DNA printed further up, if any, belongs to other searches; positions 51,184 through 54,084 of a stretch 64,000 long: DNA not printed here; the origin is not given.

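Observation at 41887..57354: Seven-gene outer-membrane module: Oar/SusC-like TonB-dependent barrel, three paralogous ~870-aa cargo-like proteins interleaved with two PorV-like barrels, and a 651-aa lipoprotein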

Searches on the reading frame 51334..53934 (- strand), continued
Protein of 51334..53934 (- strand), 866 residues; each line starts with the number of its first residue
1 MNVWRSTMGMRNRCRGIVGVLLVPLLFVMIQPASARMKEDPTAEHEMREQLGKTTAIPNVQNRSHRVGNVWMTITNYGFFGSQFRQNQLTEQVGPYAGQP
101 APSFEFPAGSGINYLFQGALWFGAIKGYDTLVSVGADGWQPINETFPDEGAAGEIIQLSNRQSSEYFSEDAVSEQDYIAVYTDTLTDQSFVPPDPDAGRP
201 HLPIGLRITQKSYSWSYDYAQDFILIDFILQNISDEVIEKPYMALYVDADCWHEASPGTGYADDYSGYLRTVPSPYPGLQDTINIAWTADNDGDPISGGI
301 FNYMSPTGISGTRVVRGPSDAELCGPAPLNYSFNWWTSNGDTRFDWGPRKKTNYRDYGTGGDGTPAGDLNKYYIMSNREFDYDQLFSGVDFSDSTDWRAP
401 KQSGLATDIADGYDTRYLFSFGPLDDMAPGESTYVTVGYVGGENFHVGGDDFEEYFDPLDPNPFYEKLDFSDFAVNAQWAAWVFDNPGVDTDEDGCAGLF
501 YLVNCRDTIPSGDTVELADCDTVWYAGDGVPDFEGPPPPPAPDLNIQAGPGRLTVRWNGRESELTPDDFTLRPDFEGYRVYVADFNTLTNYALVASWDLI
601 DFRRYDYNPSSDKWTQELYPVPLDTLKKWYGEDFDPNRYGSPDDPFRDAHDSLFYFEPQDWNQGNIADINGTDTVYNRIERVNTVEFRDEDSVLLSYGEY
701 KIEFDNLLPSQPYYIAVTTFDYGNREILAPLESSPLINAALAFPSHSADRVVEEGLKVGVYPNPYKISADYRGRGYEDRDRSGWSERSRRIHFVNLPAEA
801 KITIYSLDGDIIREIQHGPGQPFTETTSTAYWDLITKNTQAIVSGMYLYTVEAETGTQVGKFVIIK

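Call 46: find_related_loci(query=A3, collection=genome_contigs, flank=10000)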
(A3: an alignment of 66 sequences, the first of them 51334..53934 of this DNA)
Query A3 (866 aa) in genome_contigs; peptide patterns used: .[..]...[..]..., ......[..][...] (x = any residue, [..] = any of these).
567 stretches matched a pattern; 480 encode a relative of the query (tblastn E <= 1e-3); the best 80 are kept; 72 distinct loci.
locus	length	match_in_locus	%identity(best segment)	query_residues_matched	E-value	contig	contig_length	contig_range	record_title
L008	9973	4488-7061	75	2-866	0e+0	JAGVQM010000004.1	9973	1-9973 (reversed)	MAG: Candidatus Zixiibacteriota bacterium isolate DeMMO3_3 c_000000013477, whole genome shotgun sequence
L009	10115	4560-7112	75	20-866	0e+0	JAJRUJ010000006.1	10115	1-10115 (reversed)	MAG: Candidatus Zixiibacteriota bacterium isolate Dive96_bin10.176 k141_389156, whole genome shotgun sequence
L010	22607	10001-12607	62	11-866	0e+0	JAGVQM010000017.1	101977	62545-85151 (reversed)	MAG: Candidatus Zixiibacteriota bacterium isolate DeMMO3_3 c_000000050602, whole genome shotgun sequence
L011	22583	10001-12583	61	14-866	0e+0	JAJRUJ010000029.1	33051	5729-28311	MAG: Candidatus Zixiibacteriota bacterium isolate Dive96_bin10.176 k141_1701191, whole genome shotgun sequence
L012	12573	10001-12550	53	2-866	0e+0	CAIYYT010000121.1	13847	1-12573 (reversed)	uncultured bacterium isolate AlinenSedimentsCore2_bin-0496 genome assembly, contig: bin-0496:121/266, whole genome shotg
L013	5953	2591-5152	53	2-866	0e+0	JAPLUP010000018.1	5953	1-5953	MAG: Candidatus Zixiibacteriota bacterium isolate LacPavin_0920_SED4_MAG_53_9 LacPavin_0920_SED4_scaffold_1179526, whole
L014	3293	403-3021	52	20-866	0e+0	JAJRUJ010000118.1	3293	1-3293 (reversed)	MAG: Candidatus Zixiibacteriota bacterium isolate Dive96_bin10.176 k141_4884146, whole genome shotgun sequence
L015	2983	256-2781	51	35-866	0e+0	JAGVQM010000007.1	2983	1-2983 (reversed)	MAG: Candidatus Zixiibacteriota bacterium isolate DeMMO3_3 c_000000013255, whole genome shotgun sequence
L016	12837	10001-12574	51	20-866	0e+0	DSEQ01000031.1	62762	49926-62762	MAG TPA_asm: Candidatus Zixiibacteriota bacterium isolate SpSt-1246 Ga0116196_1000029, whole genome shotgun sequence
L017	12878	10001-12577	52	20-866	0e+0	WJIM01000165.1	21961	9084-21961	MAG: Candidatus Zixiibacteriota bacterium isolate Bin_249 k141_1185146, whole genome shotgun sequence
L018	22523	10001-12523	53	31-866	0e+0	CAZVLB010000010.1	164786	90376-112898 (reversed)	MAG TPA_asm: uncultured Ignavibacteria bacterium isolate SRP141376_co2_208 genome assembly, contig: NODE_181_length_1647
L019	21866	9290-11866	51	20-866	0e+0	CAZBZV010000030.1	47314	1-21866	MAG TPA_asm: uncultured Ignavibacteria bacterium isolate SRP141376_co2_104 genome assembly, contig: NODE_1788_length_473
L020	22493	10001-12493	51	25-866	0e+0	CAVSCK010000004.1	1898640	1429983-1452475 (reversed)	MAG: uncultured bacterium isolate MFD05942.bin.1.428 genome assembly, contig: contig_8898, whole genome shotgun sequence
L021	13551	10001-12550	49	8-866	0e+0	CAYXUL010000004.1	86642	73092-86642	MAG TPA_asm: uncultured Ignavibacteria bacterium isolate SRP214966_co3_82 genome assembly, contig: NODE_102_length_86642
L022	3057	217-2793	50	10-866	0e+0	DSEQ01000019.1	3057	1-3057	MAG TPA_asm: Candidatus Zixiibacteriota bacterium isolate SpSt-1246 Ga0116196_1001536, whole genome shotgun sequence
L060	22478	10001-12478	44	38-866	0e+0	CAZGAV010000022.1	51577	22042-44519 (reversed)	MAG TPA_asm: uncultured Ignavibacteriales bacterium isolate binchicken_co150_3 genome assembly, contig: NODE_1310_length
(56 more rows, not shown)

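Call 61: search_protein_representatives(alignment_id=A3)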
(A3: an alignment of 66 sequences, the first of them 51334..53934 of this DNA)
Query: 66 sequences, 852 profile positions. Proteins with E-value up to 0.001 (for the whole library): 7702; up to 1e-10: 3380; up to 1e-30: 972. The best 150 are listed.
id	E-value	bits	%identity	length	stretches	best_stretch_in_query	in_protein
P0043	0.0e+00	1265.3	-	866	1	13-852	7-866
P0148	0.0e+00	1137.1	-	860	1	45-852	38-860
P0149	2.3e-295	998.5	-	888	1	46-851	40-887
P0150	6.9e-291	983.7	-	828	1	51-851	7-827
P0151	7.4e-282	953.8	-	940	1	26-851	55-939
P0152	6.0e-279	944.2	-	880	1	12-851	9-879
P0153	9.4e-277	936.9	-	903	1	15-851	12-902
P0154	1.1e-276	936.7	-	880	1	31-851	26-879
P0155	1.7e-271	919.5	-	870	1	19-851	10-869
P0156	1.4e-270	916.5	-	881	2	9-478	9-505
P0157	1.7e-262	889.8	-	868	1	40-852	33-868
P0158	5.4e-259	878.2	-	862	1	40-852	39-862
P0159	1.9e-257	873.1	-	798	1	62-852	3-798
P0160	3.1e-256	869.1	-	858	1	11-852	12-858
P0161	9.4e-255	864.2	-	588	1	266-852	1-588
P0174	4.8e-230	782.4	-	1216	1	12-741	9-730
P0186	6.9e-216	735.6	-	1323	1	48-723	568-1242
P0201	1.3e-196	671.8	-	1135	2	15-723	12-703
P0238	4.6e-164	564.1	-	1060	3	25-478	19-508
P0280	3.5e-135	468.6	-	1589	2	14-473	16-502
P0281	1.6e-134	466.4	-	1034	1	37-466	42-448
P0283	4.9e-134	464.8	-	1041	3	17-414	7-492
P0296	1.9e-127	443.0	-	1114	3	15-412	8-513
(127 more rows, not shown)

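Call 62: search_protein_families(library=pfam, proteins=[P0174, P0186, P0201, P0238, P0280, P0281, P0283, P0296], max_evalue=0.001)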
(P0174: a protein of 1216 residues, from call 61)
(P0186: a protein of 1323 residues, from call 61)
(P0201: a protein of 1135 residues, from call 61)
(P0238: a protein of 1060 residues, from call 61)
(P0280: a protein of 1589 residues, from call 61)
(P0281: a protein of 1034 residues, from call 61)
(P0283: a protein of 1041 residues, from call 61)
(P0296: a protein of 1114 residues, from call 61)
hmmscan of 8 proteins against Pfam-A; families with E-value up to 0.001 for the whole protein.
P0174 (1216 aa): 2 families
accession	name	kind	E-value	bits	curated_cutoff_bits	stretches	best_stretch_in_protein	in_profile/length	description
PF18962.6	Por_Secre_tail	-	7.8e-08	32.9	27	1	1138-1213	2-74/75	Secretion system C-terminal sorting domain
PF13860.13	FlgD_ig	-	8.6e-08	32.5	27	1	1150-1200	14-72/79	FlgD Ig-like domain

P0186 (1323 aa): 3 families
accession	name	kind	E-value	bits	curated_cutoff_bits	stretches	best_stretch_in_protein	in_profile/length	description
PF13517.12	FG-GAP_3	-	4.5e-46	155.7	26.9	6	302-360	1-60/61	FG-GAP-like repeat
PF01839.29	FG-GAP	-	1.2e-14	54.2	22.1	2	343-372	2-37/37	FG-GAP repeat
PF13205.12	Big_5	-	8.6e-14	52.6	23.6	1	25-126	4-104/105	Bacterial Ig-like domain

P0201 (1135 aa): 2 families
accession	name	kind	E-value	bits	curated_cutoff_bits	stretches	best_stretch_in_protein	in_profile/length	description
PF13860.13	FlgD_ig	-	1.2e-05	25.7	27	1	1068-1121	21-74/79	FlgD Ig-like domain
PF18962.6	Por_Secre_tail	-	8.2e-05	23.3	27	1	1052-1131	2-73/75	Secretion system C-terminal sorting domain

P0238 (1060 aa): 0 families

P0280 (1589 aa): 5 families
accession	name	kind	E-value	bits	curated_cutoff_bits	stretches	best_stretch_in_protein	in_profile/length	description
PF00041.27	fn3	-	6.4e-17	62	25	2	511-599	3-82/84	Fibronectin type III domain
PF13860.13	FlgD_ig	-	1.6e-07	31.7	27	1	1521-1575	21-75/79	FlgD Ig-like domain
PF18962.6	Por_Secre_tail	-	2.8e-07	31.2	27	1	1505-1586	2-74/75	Secretion system C-terminal sorting domain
PF13585.12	CHU_C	-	1e-05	26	27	1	1518-1579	22-77/86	CHU_C Type IX secretion signal domain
PF16656.11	Pur_ac_phosph_N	-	1.6e-05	25.8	30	0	622-681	14-83/93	Purple acid Phosphatase, N-terminal domain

P0281 (1034 aa): 1 family
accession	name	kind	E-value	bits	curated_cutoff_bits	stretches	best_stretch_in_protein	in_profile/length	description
PF13860.13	FlgD_ig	-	8.2e-06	26.2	27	1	971-1021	25-75/79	FlgD Ig-like domain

P0283 (1041 aa): 0 families

P0296 (1114 aa): 0 families

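Call 64: search_protein_families(library=ncbifam, proteins=[L060:4300-5247:+, L060:5367-7346:+, L060:7512-8900:+, L060:1767-2762:-, L060:177-1340:-, L060:12600-14225:-, L060:2823-3518:-], max_evalue=0.001)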
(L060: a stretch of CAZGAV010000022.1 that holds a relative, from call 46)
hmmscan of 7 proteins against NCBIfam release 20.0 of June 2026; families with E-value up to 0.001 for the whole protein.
L060:4300-5247:+ (315 aa): 4 families
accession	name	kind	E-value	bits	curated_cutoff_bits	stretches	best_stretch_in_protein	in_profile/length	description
NF052325.1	PorVQ2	equivalog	2e-33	115.8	325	1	19-209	19-211/354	putative type IX sorting system protein PorV2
NF033709.1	PorV_fam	subfamily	3.9e-26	92.4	90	1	31-315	8-326/326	PorV/PorQ family protein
NF033710.1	T9SS_OM_PorV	equivalog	9.7e-11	41.4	250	1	33-182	32-176/367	type IX secretion system outer membrane channel protein PorV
NF033711.1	T9SS_PorQ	equivalog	4.7e-10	39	220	1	9-210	7-201/335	type IX secretion system protein PorQ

L060:5367-7346:+ (659 aa): 0 families

L060:7512-8900:+ (462 aa): 1 family
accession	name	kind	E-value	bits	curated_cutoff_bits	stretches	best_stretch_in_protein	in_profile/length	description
TIGR00835.1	agcS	subfamily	3.8e-153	510.3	272.65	1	25-453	4-424/424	amino acid carrier protein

L060:1767-2762:- (331 aa): 26 families (the best 25 are shown)
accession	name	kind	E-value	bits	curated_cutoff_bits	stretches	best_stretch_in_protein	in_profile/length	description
TIGR03466.1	HpnA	hypoth_equivalog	1.1e-40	139.5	367.65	1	8-328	2-325/327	hopanoid-associated sugar epimerase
TIGR04180.1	EDH_00030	hypoth_equivalog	1.6e-27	96.4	475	1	9-250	1-258/297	NAD-dependent 4,6-dehydratase LegB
NF042422.1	oxyalk_red_OleD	equivalog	3.8e-26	92.2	580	1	9-319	3-323/329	2-alkyl-3-oxoalkanoate reductase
NF042423.1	oxyalk_red_Shew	equivalog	9e-25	87.4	580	1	5-317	7-328/331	2-alkyl-3-oxoalkanoate reductase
NF052578.1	StrlDmthSdmBMthl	equivalog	4.4e-24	85.8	600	1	8-328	2-326/328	sterol demethylase protein SdmB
TIGR01179.1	galE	equivalog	1.3e-18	66.9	262.3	1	9-155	2-157/332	UDP-glucose 4-epimerase GalE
TIGR01181.1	dTDP_gluc_dehyt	equivalog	5.7e-18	65.1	365.1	1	9-329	2-316/321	dTDP-glucose 4,6-dehydratase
TIGR01777.1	yfcH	hypoth_equivalog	2.2e-14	53.7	207.35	1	9-264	1-256/292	TIGR01777 family oxidoreductase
TIGR02197.1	heptose_epim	equivalog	6.9e-14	51.7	274.6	1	9-251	1-263/316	ADP-glyceromanno-heptose 6-epimerase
TIGR01746.1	Thioester-redct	subfamily_domain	3.6e-13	49.5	213.35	1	69-246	87-279/371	thioester reductase domain-containing protein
NF043036.1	ErythonDh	equivalog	7.6e-13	48.3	325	1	9-151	3-157/321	D-erythronate dehydrogenase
NF047837.1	UDPAcbARedWbcJ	equivalog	2.3e-12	46.5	500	1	9-242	3-209/372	UDP-2-acetamido-2,6-beta-L-arabino-hexul-4-ose reductase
NF007956.0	PRK10675.1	subfamily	3.6e-12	46.1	394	1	8-154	2-160/338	UDP-glucose 4-epimerase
NF005539.0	PRK07201.1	equivalog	9.7e-12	44.4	549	1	9-246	3-264/657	SDR family oxidoreductase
NF041293.1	G6PDh_Azf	equivalog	2.4e-11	43.6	400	1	7-162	3-171/252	NAD-dependent glucose-6-phosphate dehydrogenase Azf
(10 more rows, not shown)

L060:177-1340:- (387 aa): 26 families (the best 25 are shown)
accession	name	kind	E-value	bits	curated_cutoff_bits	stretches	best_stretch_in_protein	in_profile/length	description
TIGR01977.1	am_tr_V_EF2568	hypoth_equivalog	2.7e-35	122.1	377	1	27-373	11-369/376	cysteine desulfurase family protein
TIGR01979.1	sufS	subfamily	1.9e-31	109.3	475.1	1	52-379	58-397/403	SufS family cysteine desulfurase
TIGR03392.1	FeS_syn_CsdA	equivalog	2.2e-24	86.4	493.6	1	3-381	2-393/398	cysteine desulfurase CsdA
NF008126.0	PRK10874.1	equivalog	1.6e-21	76.9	607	1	2-381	4-396/401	cysteine desulfurase CsdA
NF006791.0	PRK09295.1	equivalog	5.9e-21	75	661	1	54-380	65-401/406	cysteine desulfurase SufS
NF040779.1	Sec_lyase_SclA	exception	7.3e-19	67.9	525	1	58-349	45-330/378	selenocysteine lyase SclA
TIGR01976.1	am_tr_V_VC1184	hypoth_equivalog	6.8e-18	65.1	352.35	1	2-233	1-242/401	cysteine desulfurase-like protein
TIGR02006.1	IscS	equivalog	1.8e-16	60.2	643.2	1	17-231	4-225/402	IscS subfamily cysteine desulfurase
NF041166.1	f2_encap_cargo1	exception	3.9e-16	59.3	800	1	73-348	307-578/623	family 2A encapsulin nanocompartment cargo protein cysteine desulfurase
TIGR03402.1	FeS_nifS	equivalog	6e-16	58.2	530.75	1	45-227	33-215/379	cysteine desulfurase NifS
NF010611.0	PRK14012.1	equivalog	7.7e-16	58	548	1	47-231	37-229/406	IscS subfamily cysteine desulfurase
NF051467.1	peri_mod_PvdN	equivalog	1.3e-14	53.7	650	1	50-228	90-283/425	pyoverdine-tailoring periplasmic protein PvdN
TIGR03235.1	DNA_S_dndA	equivalog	2.2e-14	53.6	480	1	56-225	42-215/353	cysteine desulfurase DndA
TIGR03403.1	nifS_epsilon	equivalog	6.2e-12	45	587.7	1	99-225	91-217/382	NifS family cysteine desulfurase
NF008687.0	PRK11706.1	equivalog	7.1e-10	38.2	375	1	82-190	55-159/375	dTDP-4-amino-4,6-dideoxygalactose transaminase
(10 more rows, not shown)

L060:12600-14225:- (541 aa): 39 families (the best 25 are shown)
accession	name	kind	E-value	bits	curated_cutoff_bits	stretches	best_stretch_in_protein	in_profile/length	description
TIGR01236.1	D1pyr5carbox1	equivalog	3.5e-234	778.4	613.6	1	10-538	1-532/533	L-glutamate gamma-semialdehyde dehydrogenase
NF002852.0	PRK03137.1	subfamily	1.9e-106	356.9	648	1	10-525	6-512/514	L-glutamate gamma-semialdehyde dehydrogenase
TIGR01237.1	D1pyr5carbox2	equivalog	1.3e-96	324.4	659.65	1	23-526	14-510/511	L-glutamate gamma-semialdehyde dehydrogenase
NF008869.0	PRK11904.1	equivalog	3.5e-75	253.6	747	1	25-523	538-1024/1042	bifunctional proline dehydrogenase/L-glutamate gamma-semialdehyde dehydrogenase PutA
TIGR01238.1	D1pyr5carbox3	equivalog_domain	3.6e-68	230.3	485.2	1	42-519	39-497/500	L-glutamate gamma-semialdehyde dehydrogenase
NF008772.0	PRK11809.1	equivalog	1.2e-64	218.6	1750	1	48-522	653-1111/1318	trifunctional transcriptional regulator/proline dehydrogenase/L-glutamate gamma-semialdehyde dehydrogenase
NF042993.1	AlphKGSA_gudD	equivalog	1.6e-61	208.5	770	1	50-506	15-461/481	alpha-ketoglutaric semialdehyde dehydrogenase GucD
NF052305.1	DioxValDhHalo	equivalog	1e-56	192.8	750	1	49-505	15-460/483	2,5-dioxovalerate dehydrogenase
TIGR02299.1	HpaE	equivalog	1.4e-56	192.1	638.35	1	44-510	4-462/488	5-carboxymethyl-2-hydroxymuconate semialdehyde dehydrogenase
NF006916.0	PRK09407.1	equivalog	2.1e-56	191.6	521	1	48-526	28-493/526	succinic semialdehyde dehydrogenase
NF010000.0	PRK13473.1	subfamily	3.8e-55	187.4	615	1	44-504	6-452/475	aminobutyraldehyde dehydrogenase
TIGR01804.1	BADH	equivalog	1.2e-52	179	668.6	1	71-506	29-453/467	betaine-aldehyde dehydrogenase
NF040792.1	glyc_ald_dh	equivalog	7.2e-51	173.6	760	1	69-486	30-437/488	D-glyceraldehyde dehydrogenase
NF040648.1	lactal_redase_Meth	equivalog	2.9e-49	168.4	650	1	43-504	1-442/463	lactaldehyde dehydrogenase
NF009725.0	PRK13252.1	equivalog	1.1e-48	165.9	593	1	72-509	39-464/488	betaine-aldehyde dehydrogenase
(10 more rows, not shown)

L060:2823-3518:- (231 aa): 3 families
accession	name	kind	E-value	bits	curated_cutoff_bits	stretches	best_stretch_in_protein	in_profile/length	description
TIGR00201.1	comF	subfamily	3.6e-13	49.9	233.55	1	72-222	42-190/190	ComF family protein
NF008616.0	PRK11595.1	equivalog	8.2e-09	35.3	304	1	75-222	74-225/227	DNA utilization protein GntX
TIGR01203.1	HGPRTase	equivalog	5.1e-05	23.1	150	1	177-221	78-122/167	hypoxanthine phosphoribosyltransferase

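Call 77: find_encoding_contigs(protein=P0010, flank=10000, max_places=1)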
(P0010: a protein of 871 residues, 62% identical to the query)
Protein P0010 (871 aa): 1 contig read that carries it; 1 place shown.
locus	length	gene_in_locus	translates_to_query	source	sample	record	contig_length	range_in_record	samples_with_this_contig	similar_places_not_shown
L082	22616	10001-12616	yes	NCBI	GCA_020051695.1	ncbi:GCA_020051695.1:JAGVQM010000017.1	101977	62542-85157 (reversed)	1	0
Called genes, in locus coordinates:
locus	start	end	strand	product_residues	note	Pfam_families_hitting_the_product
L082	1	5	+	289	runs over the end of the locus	PF00892:EamA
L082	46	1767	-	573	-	PF19289:PmbA_TldD_3rd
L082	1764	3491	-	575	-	PF19289:PmbA_TldD_3rd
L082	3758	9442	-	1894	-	PF00801:PKD, PF18911:PKD_4, PF00801:PKD, PF18911:PKD_4, PF00801:PKD, PF18911:PKD_4, PF00801:PKD, PF18911:PKD_4, +8 more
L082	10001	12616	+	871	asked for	-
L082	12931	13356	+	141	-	PF12779:WXXGXW (weak)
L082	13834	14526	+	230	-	PF07589:PEP_exosort_dom (weak)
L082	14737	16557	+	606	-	PF12708:Pect-lyase_RHGA_epim (faint), PF05048:NosD (weak), PF13229:Beta_helix (faint), PF13860:FlgD_ig (weak)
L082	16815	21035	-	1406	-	PF18911:PKD_4, PF00801:PKD, PF00801:PKD, PF18911:PKD_4, PF00801:PKD, PF18911:PKD_4, PF00801:PKD, PF18911:PKD_4, +23 more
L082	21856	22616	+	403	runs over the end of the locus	PF07992:Pyr_redox_2 (faint)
